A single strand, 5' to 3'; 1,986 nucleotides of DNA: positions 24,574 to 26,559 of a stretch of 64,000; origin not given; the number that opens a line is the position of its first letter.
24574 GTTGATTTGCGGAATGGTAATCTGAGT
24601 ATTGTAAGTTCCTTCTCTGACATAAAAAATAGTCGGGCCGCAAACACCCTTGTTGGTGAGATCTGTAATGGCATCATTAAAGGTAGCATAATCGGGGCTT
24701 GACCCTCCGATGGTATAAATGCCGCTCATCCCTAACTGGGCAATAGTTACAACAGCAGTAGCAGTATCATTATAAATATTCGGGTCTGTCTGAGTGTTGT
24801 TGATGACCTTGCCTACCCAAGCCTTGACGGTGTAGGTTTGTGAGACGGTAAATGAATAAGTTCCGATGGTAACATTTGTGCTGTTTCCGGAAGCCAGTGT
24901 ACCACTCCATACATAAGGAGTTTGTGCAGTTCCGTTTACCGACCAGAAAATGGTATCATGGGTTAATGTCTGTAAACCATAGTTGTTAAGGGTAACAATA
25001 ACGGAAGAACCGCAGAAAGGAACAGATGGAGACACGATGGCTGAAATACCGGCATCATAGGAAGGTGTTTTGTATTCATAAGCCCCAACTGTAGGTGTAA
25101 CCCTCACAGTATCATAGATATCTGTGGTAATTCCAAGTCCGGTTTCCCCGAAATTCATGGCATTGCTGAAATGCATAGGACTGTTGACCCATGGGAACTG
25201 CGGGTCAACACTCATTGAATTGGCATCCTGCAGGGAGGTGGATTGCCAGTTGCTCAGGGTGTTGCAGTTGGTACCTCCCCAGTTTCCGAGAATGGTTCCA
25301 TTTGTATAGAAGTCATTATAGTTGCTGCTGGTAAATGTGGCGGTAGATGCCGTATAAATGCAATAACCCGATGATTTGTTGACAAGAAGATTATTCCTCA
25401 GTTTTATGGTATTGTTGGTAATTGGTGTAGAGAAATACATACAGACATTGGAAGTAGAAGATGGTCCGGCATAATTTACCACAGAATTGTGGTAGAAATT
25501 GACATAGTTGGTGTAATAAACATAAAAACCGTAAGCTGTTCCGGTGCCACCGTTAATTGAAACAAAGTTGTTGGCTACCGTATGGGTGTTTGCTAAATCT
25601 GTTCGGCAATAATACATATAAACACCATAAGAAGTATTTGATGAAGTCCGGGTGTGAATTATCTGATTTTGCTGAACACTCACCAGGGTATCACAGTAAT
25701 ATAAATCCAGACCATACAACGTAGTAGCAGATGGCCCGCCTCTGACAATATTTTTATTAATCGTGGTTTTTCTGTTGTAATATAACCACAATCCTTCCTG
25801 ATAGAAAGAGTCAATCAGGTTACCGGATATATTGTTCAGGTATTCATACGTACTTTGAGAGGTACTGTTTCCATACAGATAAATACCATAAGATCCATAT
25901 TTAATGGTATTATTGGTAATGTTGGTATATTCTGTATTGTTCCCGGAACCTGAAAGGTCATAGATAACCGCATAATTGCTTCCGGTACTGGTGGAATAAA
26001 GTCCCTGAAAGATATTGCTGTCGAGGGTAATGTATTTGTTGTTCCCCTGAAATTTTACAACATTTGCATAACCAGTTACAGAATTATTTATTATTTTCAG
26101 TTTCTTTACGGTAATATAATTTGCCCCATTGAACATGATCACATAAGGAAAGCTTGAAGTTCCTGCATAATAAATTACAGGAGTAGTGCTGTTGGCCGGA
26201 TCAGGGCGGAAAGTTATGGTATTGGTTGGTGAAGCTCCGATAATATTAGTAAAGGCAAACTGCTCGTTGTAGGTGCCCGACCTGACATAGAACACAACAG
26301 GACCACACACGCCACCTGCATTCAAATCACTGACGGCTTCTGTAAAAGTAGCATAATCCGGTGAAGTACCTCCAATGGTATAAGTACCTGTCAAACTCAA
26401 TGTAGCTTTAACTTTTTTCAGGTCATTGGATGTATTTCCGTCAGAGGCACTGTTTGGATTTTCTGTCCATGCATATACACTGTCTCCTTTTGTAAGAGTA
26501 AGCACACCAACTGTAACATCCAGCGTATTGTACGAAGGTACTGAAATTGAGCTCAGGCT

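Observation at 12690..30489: Unannotated ~600-aa supermodule repeated nine times in the N-terminal 5900 residues of the 9405-aa protein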

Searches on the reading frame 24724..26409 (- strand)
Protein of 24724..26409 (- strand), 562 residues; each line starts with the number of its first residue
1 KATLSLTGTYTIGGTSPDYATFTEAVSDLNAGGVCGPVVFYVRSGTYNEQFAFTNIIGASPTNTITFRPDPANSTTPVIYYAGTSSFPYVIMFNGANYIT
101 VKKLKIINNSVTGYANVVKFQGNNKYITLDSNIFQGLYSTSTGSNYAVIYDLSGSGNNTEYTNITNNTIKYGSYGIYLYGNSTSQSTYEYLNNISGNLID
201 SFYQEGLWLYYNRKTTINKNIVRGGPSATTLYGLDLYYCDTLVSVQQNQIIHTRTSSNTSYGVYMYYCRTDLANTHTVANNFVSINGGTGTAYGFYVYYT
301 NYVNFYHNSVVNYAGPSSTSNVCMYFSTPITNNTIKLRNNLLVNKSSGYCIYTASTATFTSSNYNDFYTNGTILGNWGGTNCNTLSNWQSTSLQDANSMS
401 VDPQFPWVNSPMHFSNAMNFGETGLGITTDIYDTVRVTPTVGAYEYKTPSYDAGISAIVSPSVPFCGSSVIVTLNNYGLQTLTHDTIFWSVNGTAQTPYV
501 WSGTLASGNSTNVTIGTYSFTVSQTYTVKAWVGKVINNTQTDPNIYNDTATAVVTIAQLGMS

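Call 8: search_protein_families(library=pfam, proteins=[window:24724-26409:-], max_evalue=0.1)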
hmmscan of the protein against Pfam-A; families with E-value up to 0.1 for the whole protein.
window:24724-26409:- (562 aa): 1 family
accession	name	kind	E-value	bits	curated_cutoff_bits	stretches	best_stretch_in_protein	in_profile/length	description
PF05048.19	NosD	-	0.00016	21.6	23.6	1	108-312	2-171/212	Periplasmic copper-binding protein (NosD)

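Call 9: search_protein_families(library=ncbifam, proteins=[window:24724-26409:-], max_evalue=0.1)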
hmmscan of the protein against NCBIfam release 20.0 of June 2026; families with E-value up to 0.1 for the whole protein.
window:24724-26409:- (562 aa): 0 families

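Call 13: search_solved_structures(query=A1, max_evalue=1, show_alignments=2)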
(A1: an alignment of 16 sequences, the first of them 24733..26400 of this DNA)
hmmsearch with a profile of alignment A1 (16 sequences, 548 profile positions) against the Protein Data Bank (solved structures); distinct sequences matched with E-value up to 1: 7.
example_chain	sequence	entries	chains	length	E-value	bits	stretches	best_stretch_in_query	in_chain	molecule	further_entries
2kl6_A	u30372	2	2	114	0.019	16.7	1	451-544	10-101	Uncharacterized protein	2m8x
3idu_A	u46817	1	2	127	0.035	15.8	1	451-544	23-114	Uncharacterized protein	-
2l0d_A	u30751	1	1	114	0.039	15.6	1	452-544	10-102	Cell surface protein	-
7o0y_A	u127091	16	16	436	0.14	13.9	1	160-348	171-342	Probable ABC transporter binding protein NosD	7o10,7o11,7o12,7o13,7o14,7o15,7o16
6f7e_A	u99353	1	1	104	0.3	12.7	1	466-514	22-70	Putative secreted cellulose binding protein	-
2eqn_A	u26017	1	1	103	0.78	11.4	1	59-107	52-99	Hypothetical protein LOC92345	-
2bdq_A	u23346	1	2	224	0.8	11.3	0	2-42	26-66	copper homeostasis protein CutC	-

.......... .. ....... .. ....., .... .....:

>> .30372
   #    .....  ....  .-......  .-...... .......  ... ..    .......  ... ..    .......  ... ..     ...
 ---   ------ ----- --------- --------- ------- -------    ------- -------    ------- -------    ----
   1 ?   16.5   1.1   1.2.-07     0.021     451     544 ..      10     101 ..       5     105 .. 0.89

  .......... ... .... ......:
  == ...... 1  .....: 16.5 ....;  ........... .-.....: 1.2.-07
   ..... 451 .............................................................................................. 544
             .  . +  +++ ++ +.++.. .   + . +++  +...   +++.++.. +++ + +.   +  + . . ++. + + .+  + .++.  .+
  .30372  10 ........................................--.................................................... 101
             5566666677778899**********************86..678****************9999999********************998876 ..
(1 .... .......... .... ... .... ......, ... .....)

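Call 19: find_homologous_proteins(query=window:24733-26400:-, max_evalue=0.00001)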
Query window:24733-26400:- (556 aa): 92 proteins with E <= 0.00001 among 8000 candidates.
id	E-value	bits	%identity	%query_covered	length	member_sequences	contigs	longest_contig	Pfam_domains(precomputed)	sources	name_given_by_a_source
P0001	1.8e-95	339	32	99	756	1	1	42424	-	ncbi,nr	ncbi:MAG: hypothetical protein HXX09_02715 [Bacteroidetes bacterium]|nr:hypothetical protein [Bacter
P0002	5.0e-93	331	32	99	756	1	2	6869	-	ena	-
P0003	2.0e-91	325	36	100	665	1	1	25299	-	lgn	-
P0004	4.2e-84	301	31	98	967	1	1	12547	PF07705.18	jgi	jgi:hypothetical protein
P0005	4.9e-82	294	32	81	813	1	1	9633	-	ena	-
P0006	9.0e-81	290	35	59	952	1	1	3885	-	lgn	-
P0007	1.1e-79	287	32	99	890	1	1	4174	PF13229.13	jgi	jgi:hypothetical protein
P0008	1.8e-78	283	29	99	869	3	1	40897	PF05048.20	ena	-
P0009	2.8e-76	275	34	90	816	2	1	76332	PF13229.13,PF05048.20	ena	-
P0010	7.3e-74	268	37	85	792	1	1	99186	PF13229.13,PF05048.20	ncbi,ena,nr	ncbi:MAG: hypothetical protein FVQ77_01025 [Cytophagales bacterium]|nr:hypothetical protein [Cytopha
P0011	4.5e-73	265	38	59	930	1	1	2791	PF13229.13,PF19081.7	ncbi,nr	ncbi:MAG TPA: hypothetical protein P5248_06680, partial [Bacteroidales bacterium]|nr:hypothetical pr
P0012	5.9e-65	238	32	93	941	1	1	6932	-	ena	-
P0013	3.6e-64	236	33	75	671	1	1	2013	PF13229.13,PF05048.20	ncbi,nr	ncbi:MAG: right-handed parallel beta-helix repeat-containing protein, partial [Bacteroidetes bacteri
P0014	7.1e-64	235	32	79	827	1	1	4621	PF13229.13,PF05048.20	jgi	-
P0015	3.7e-63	232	34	66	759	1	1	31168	-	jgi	jgi:trimeric autotransporter adhesin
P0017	3.0e-56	209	35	92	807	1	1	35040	PF18962.8,PF18911.7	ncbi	-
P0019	1.1e-53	201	33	94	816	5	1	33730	PF13229.13,PF00801.27,PF18962.8,PF05048.20,PF18911.7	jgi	-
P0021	4.6e-53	199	34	80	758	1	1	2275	PF13229.13,PF05048.20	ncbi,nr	ncbi:MAG: right-handed parallel beta-helix repeat-containing protein, partial [Bacteroidales bacteri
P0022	1.5e-50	191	36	80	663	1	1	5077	PF13229.13,PF18962.8,PF05048.20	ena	-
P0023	5.3e-50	189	34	80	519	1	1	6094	PF05048.20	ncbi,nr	ncbi:MAG: right-handed parallel beta-helix repeat-containing protein, partial [Bacteroidetes bacteri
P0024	6.3e-50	189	34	79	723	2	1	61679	PF13229.13,PF18962.8,PF05345.19,PF05048.20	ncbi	-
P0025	1.3e-49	187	32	85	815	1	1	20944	PF13229.13,PF00801.27,PF18962.8,PF05048.20,PF18911.7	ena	-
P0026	2.6e-48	183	32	85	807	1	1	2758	PF13229.13,PF00801.27,PF18962.8,PF05048.20,PF18911.7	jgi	-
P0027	3.9e-45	173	34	73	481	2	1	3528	PF05048.20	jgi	-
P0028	4.6e-44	169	34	62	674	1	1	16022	PF21471.4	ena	-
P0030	2.7e-41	160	30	80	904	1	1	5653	PF13229.13,PF20009.5,PF05048.20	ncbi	ncbi:MAG: GEVED domain-containing protein, partial [Bacteroidota bacterium]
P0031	4.7e-41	159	34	80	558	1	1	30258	PF18962.8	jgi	jgi:parallel beta-helix repeat protein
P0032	3.0e-40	157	29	82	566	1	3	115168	PF13229.13,PF05048.20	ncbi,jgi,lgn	jgi:hypothetical protein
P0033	6.6e-40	155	25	80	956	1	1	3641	PF13229.13,PF05048.20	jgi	-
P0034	9.1e-40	155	34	80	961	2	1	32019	PF00801.27,PF18962.8,PF05048.20,PF18911.7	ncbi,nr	ncbi:MAG: T9SS type A sorting domain-containing protein [Crocinitomicaceae bacterium]|nr:T9SS type A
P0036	3.3e-39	153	30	87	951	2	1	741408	PF20009.5,PF18962.8,PF11589.15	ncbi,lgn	ncbi:MAG: GEVED domain-containing protein [Vicingaceae bacterium]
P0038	1.0e-38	152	31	74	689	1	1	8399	PF24135.2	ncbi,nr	ncbi:MAG: hypothetical protein HYZ16_00715, partial [Bacteroidetes bacterium]|nr:hypothetical protei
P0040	4.4e-38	149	32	79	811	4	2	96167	PF13229.13,PF00801.27,PF18962.8,PF18911.7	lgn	-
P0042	2.9e-37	147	30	79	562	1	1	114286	PF13229.13,PF18962.8,PF05048.20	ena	-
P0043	1.8e-36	144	30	74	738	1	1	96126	PF13229.13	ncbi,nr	ncbi:MAG: hypothetical protein HYZ16_10495, partial [Bacteroidetes bacterium]|nr:hypothetical protei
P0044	8.7e-36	142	32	85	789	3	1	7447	PF13229.13,PF00801.27,PF18962.8,PF18911.7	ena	-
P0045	1.2e-35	141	34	58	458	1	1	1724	PF13229.13,PF05048.20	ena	-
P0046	2.7e-35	140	30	82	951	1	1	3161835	PF20009.5,PF18962.8,PF18911.7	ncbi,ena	-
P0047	6.2e-35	139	33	80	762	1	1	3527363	PF13229.13,PF18962.8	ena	-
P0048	1.1e-34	138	30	81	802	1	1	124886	PF00801.27,PF18962.8,PF05048.20,PF18911.7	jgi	jgi:parallel beta-helix repeat protein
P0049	3.2e-34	137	36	55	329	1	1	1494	PF05048.20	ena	-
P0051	2.4e-33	134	32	82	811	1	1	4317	PF18962.8,PF18911.7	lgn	-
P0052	2.8e-33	134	31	71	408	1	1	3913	PF05048.20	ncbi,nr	ncbi:MAG TPA: right-handed parallel beta-helix repeat-containing protein, partial [Bacteroidota bact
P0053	3.6e-33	133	30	79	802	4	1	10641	PF13229.13,PF18962.8,PF13860.13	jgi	jgi:parallel beta-helix repeat protein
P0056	1.2e-30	125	30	80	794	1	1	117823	PF13229.13,PF18962.8,PF05048.20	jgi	jgi:parallel beta-helix repeat protein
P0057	1.7e-30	124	30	94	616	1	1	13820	PF18962.8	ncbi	-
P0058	4.0e-29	120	28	89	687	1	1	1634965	PF13229.13,PF18962.8,PF11589.15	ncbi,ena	-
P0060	2.8e-28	117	29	88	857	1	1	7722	PF13229.13,PF18962.8,PF05048.20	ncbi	ncbi:MAG: T9SS type A sorting domain-containing protein, partial [Cryomorphaceae bacterium]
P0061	8.2e-28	116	32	79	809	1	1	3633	PF13229.13,PF07705.18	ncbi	-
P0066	1.9e-26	111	33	51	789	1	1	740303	PF18962.8,PF19081.7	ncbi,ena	-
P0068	5.1e-26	110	30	100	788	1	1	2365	PF13229.13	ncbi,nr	ncbi:MAG: hypothetical protein H0X62_15455, partial [Bacteroidetes bacterium]|nr:hypothetical protei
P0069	1.2e-25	108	30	80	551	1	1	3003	PF13229.13,PF18962.8,PF05048.20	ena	-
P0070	1.7e-25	108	27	84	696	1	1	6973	PF13229.13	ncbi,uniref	ncbi:MAG: hypothetical protein ACJ751_02710, partial [Niastella sp.]|uniref:hypothetical protein n=1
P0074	4.5e-25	106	36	21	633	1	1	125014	PF13229.13,PF05048.20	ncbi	ncbi:MAG: right-handed parallel beta-helix repeat-containing protein [Bacteroidota bacterium]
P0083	2.4e-17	81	27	85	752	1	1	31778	PF07679.23,PF13895.13,PF13927.13,PF18962.8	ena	-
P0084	2.4e-16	78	27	73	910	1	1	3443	PF13229.13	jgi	jgi:hypothetical protein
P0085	4.3e-16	77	39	24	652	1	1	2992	PF18962.8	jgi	jgi:Secretion system C-terminal sorting domain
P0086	1.8e-15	75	32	44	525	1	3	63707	PF13229.13,PF00801.27,PF03160.21,PF05048.20,PF18911.7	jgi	-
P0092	3.7e-6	44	27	80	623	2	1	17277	PF18962.8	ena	-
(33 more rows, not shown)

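Call 23: search_protein_families(library=ncbifam, proteins=[P0010, P0019, P0031, P0042], max_evalue=0.01)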
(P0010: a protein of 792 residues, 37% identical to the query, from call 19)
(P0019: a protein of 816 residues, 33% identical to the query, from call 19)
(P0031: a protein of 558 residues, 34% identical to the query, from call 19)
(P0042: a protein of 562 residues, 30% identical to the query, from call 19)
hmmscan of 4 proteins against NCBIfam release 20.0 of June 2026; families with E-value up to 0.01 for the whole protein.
P0010 (792 aa): 1 family
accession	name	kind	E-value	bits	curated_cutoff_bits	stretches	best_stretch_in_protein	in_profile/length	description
TIGR03804.1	para_beta_helix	repeat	0.00056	19.6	19.45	2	643-674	11-41/44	parallel beta-helix repeat protein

P0019 (816 aa): 1 family
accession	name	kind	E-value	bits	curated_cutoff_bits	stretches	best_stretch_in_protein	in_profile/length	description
TIGR04183.1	Por_Secre_tail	domain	6.9e-11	42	23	1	742-816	1-72/72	T9SS type A sorting domain-containing protein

P0031 (558 aa): 4 families
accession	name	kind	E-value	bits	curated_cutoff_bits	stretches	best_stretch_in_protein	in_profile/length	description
TIGR04183.1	Por_Secre_tail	domain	3.1e-08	33.5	23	1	479-555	2-70/72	T9SS type A sorting domain-containing protein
NF038113.1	T9SSA_dep_M36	equivalog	4.6e-06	25.1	885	1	474-555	791-867/869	T9SS-dependent M36 family metallopeptidase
NF052323.1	T9SSA_dep_M6i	equivalog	0.00035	18.6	600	1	477-545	959-1026/1043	T9SS-dependent M6-like inactivated metalloprotease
TIGR03804.1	para_beta_helix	repeat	0.0016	18.1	19.45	1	201-234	9-40/44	parallel beta-helix repeat protein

P0042 (562 aa): 2 families
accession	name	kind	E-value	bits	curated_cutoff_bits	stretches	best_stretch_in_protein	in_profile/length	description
NF052323.1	T9SSA_dep_M6i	equivalog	4e-09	35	600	1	483-552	960-1029/1043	T9SS-dependent M6-like inactivated metalloprotease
TIGR04183.1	Por_Secre_tail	domain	5.6e-08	32.7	23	1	484-558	2-69/72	T9SS type A sorting domain-containing protein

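Call 29: predict_structure(alignment_id=A1)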
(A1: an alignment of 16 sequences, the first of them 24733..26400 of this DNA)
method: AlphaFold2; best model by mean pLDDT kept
length: 556 residues; sequences in the alignment: 16
mean_pLDDT: 90.7   pTM: 0.84
mean pLDDT of the five models: 90.7, 90.2, 90.1, 89.4, 89.2
residues with pLDDT >= 90: 377; 70-90: 151; 50-70: 28; < 50: 0
segments of 3 or more residues with pLDDT < 50: none
pLDDT, mean of each block of 10 residues (from residue 1): 96 96 98 98 96 97 96 91 84 97 89 92 98 91 91 87 97 90 85 96 95 97 81 94 95 85 92 96 87 94 95 74 76 95 90 86 92 93 96 95 84 87 91 89 86 84 80 92 95 96 94 90 92 83 86 71
secondary structure, 60 per line:
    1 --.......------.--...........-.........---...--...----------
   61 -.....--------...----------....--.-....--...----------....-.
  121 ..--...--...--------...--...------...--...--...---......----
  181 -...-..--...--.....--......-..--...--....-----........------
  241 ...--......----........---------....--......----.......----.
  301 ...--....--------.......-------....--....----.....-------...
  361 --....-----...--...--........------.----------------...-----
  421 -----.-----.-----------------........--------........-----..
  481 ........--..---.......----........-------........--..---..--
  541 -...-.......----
elements in order: E3-9 H19-29 E31-39 E43-45 E48-50 E62-66 E75-77 E88-91 E96-99 E102-104 E115-118 E120-122 E125-127 E130-132 E146-148 E155-157 E160-162 E165-167 E171-176 E190-192 E195-199 E202-207 E213-215 E218-221 E227-234 E241-243 E246-251 E256-263 E273-276 E279-284 E289-295 E300-303 E306-309 E318-324 E332-335 E338-341 E346-350 E358-360 E363-366 E372-374 E377-379 H382-389 E450-457 E466-473 E479-488 E496-502 E507-514 E522-529 E546-552

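Call 57: search_protein_families(library=pfam, proteins=[P0038, P0028, P0004, P0061], max_evalue=1)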
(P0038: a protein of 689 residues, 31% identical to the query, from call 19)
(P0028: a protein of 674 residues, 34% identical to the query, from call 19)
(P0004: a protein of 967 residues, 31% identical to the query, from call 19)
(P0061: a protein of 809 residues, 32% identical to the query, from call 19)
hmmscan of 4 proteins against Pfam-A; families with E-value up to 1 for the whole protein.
P0038 (689 aa): 4 families
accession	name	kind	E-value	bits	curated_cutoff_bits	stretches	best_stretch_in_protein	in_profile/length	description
PF24135.1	DUF7402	-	2.9e-08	34.3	27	1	33-170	1-133/133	Domain of unknown function (DUF7402)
PF13229.12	Beta_helix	-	5.3e-05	23.3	25.9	1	377-541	12-148/158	Right handed beta helix region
PF05048.19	NosD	-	0.0082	16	23.6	1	429-633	35-205/212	Periplasmic copper-binding protein (NosD)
PF17067.10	RPS31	-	0.068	13.8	32.5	1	408-442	36-70/99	Ribosomal protein S31e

P0028 (674 aa): 2 families
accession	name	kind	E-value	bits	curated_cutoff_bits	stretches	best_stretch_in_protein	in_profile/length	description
PF21471.3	Reelin_subrepeat-B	-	1.9e-28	99.2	27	1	63-186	2-124/127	Reelin subrepeat B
PF00055.23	Laminin_N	-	0.14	12.1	25.9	1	122-150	109-137/233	Laminin N-terminal (Domain VI)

P0004 (967 aa): 5 families
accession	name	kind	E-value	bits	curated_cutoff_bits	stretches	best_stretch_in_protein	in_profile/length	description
PF07705.17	CARDB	-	1.2e-08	35.5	22.7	1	796-874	9-85/101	CARDB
PF05048.19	NosD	-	6e-05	23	23.6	2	494-605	34-131/212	Periplasmic copper-binding protein (NosD)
PF06119.19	NIDO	-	0.00022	21.7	25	1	93-153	2-57/186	Nidogen-like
PF00553.25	CBM_2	-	0.023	15.5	24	0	810-848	17-55/101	Cellulose binding domain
PF17161.10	DUF5123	-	0.069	14.7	35.1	1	642-743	2-91/113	Domain of unknown function (DUF5123)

P0061 (809 aa): 2 families
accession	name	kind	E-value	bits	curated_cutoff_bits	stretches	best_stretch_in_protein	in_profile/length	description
PF13229.12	Beta_helix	-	6.6e-14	52.3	25.9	2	317-462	11-140/158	Right handed beta helix region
PF07705.17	CARDB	-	6.3e-07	30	22.7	1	65-156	13-100/101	CARDB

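Call 71: fold_search(model_id=the predicted structure, library=pdb)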
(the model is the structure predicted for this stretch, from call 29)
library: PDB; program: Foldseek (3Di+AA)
matches with E <= 10: 1268; with E <= 0.001: 25
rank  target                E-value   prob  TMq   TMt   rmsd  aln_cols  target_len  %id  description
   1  5gqc_D                1.1e-08  1.00  0.48  0.46   9.2       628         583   13  Crystal structure of lacto-N-biosidase LnbX from Bifidobacterium longum subsp. longum, ligand-free form (released 2017-04-19)
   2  7v6m_A                2.6e-07  1.00  0.45  0.44  10.0       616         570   12  Crystal structure of lacto-N-biosidase TnX from Tynzenella nexilis, lacto-N-biose complex (released 2022-02-09)
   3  6kqs_A                2.0e-05  1.00  0.40  0.37   8.1       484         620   11  Crystal Structure of GH136 lacto-N-biosidase from Eubacterium ramulus - selenomethionine derivative (released 2020-06-10)
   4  2pyg_B                2.1e-05  1.00  0.30  0.41  11.5       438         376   14  Azotobacter vinelandii Mannuronan C-5 epimerase AlgE4 A-module (released 2008-05-27)
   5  6f7k_A                4.1e-05  1.00  0.31  0.32  19.2       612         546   10  Crystal structure of Dettilon tailspike protein (gp208) (released 2018-12-19)
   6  6c72_A                1.1e-04  1.00  0.31  0.30  22.5       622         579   10  Crystal structure of a tailspike protein gp49 from Acinetobacter baumannii bacteriophage Fri1, a capsular polysacchari (released 2019-01-23)
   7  6f7k_B                1.1e-04  1.00  0.39  0.39  18.5       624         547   12  Crystal structure of Dettilon tailspike protein (gp208) (released 2018-12-19)
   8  2pyh_B                1.8e-04  1.00  0.32  0.43  10.6       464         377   11  Azotobacter vinelandii Mannuronan C-5 epimerase AlgE4 A-module complexed with mannuronan trisaccharide (released 2008-05-27)
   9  4xop_A                2.5e-04  1.00  0.31  0.29  16.9       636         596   12  Tailspike protein double mutant D339N/E372Q of E. coli bacteriophage HK620 in complex with hexasaccharide (released 2016-01-27)
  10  4xn0                  3.0e-04  1.00  0.33  0.31  16.8       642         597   11  Tailspike protein mutant E372A of E. coli bacteriophage HK620 (released 2016-01-27)
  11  6kqt_A                3.4e-04  1.00  0.40  0.36   8.1       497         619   10  Crystal Structure of GH136 lacto-N-biosidase from Eubacterium ramulus - native protein (released 2020-06-10)
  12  9qrm_B                3.4e-04  1.00  0.31  0.30  18.7       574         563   11  X-ray structure of Kp32gp38 in complex with K21 pyr5 (released 2025-09-03)
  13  6f7d                  3.7e-04  1.00  0.30  0.31  19.2       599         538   10  Crystal structure of Dettilon tailspike protein (gp208) (released 2018-12-19)
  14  2x6w_A                3.7e-04  0.99  0.30  0.28  17.7       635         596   10  Tailspike protein mutant E372Q of E.coli bacteriophage HK620 in complex with hexasaccharide (released 2011-03-02)
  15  2x6x_A                3.9e-04  0.99  0.31  0.29  17.4       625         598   11  Tailspike protein mutant D339N of E.coli bacteriophage HK620 in complex with hexasaccharide (released 2011-03-02)
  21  3idu_B                7.8e-04  1.00  0.16  0.67   5.2       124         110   17  Crystal Structure of the CARDB domain of the PF1109 protein in complex with di-metal ions from Pyrococcus furiosus, No (released 2009-08-04)
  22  3idu_A                8.1e-04  1.00  0.15  0.64   5.1       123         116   17  Crystal Structure of the CARDB domain of the PF1109 protein in complex with di-metal ions from Pyrococcus furiosus, No (released 2009-08-04)
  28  2l0d_MODEL_1_A        1.3e-03  1.00  0.17  0.72   3.3       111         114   25  Solution NMR Structure of putative cell surface protein MA_4588 (272-376 domain) from Methanosarcina acetivora (released 2010-08-25)
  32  2kl6_MODEL_1_A        1.5e-03  1.00  0.14  0.61   9.9       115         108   21  Solution NMR structure of the CARDB domain of PF1109 from Pyrococcus furiosus. Northeast Structural Genomics C (released 2009-08-25)
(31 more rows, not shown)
